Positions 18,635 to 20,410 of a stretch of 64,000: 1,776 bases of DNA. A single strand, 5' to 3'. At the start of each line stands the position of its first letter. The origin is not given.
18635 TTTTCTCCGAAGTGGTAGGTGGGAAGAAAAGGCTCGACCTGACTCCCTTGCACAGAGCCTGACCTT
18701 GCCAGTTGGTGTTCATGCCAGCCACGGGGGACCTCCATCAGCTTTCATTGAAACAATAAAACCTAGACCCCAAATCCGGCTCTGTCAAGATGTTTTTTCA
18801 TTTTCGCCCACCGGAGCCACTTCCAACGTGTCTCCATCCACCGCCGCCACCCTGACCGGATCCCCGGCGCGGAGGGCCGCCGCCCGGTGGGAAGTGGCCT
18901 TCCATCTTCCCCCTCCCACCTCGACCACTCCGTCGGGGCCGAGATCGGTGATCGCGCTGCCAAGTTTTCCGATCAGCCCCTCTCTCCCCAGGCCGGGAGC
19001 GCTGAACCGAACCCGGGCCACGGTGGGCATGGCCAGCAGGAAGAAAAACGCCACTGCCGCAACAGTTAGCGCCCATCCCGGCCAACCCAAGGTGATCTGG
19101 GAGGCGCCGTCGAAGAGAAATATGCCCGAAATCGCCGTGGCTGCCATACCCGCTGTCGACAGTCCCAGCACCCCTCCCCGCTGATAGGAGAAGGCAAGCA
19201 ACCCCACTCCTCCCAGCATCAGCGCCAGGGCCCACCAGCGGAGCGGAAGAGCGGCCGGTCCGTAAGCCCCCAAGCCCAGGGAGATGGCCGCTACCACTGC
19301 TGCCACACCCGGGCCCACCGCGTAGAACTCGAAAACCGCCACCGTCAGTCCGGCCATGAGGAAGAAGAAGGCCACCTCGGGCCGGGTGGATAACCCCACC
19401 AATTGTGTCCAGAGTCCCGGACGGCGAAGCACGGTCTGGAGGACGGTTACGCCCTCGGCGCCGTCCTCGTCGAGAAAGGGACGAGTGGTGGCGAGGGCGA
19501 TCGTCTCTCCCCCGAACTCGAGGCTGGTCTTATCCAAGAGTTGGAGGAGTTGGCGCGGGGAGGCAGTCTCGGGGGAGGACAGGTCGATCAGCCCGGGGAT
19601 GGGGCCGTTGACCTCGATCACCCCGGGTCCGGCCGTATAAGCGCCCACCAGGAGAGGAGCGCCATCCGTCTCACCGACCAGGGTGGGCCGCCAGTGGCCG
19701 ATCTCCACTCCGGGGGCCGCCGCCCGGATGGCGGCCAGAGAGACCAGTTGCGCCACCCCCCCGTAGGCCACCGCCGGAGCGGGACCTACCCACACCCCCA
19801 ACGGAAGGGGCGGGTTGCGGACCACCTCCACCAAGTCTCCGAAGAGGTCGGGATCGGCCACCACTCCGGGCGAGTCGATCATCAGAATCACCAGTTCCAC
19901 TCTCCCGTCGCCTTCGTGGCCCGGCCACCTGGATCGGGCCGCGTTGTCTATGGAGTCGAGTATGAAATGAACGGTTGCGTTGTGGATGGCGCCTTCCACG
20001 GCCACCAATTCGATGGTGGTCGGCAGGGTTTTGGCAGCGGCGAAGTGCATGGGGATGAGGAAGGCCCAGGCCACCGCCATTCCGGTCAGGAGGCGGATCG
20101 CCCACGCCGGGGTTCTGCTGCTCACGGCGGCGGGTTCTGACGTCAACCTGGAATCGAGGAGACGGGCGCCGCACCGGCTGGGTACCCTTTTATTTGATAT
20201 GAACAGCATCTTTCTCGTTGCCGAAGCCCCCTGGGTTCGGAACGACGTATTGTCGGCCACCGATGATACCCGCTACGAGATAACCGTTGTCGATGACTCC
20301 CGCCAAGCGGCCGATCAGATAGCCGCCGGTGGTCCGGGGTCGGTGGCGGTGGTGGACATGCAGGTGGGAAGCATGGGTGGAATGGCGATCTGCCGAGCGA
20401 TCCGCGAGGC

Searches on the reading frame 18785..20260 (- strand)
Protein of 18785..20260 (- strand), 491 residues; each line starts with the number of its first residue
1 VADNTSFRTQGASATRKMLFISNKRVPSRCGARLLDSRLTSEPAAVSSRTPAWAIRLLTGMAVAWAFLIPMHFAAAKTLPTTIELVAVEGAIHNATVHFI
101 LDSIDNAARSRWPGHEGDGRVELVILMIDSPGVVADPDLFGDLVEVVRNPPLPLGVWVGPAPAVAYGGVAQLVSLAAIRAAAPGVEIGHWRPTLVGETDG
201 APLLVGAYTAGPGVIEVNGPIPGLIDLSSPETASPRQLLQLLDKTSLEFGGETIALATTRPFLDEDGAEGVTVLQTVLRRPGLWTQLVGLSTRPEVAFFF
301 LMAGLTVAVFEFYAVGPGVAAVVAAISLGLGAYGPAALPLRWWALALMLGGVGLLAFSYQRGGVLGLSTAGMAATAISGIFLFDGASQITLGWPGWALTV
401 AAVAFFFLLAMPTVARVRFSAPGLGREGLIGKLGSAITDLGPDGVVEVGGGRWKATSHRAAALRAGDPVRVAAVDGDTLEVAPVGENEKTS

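Call 65: search_protein_families(library=pfam, proteins=[window:18785-20260:-])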
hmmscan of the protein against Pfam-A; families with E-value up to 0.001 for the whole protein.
window:18785-20260:- (491 aa): 2 families
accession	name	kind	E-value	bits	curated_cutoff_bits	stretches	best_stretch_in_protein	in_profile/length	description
PF01957.25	NfeD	-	1.5e-12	48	29.1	1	427-483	2-57/57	NfeD-like C-terminal, partner-binding domain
PF24961.1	NfeD_membrane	-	8.3e-12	45.6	26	1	296-409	2-114/119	NfeD integral membrane domain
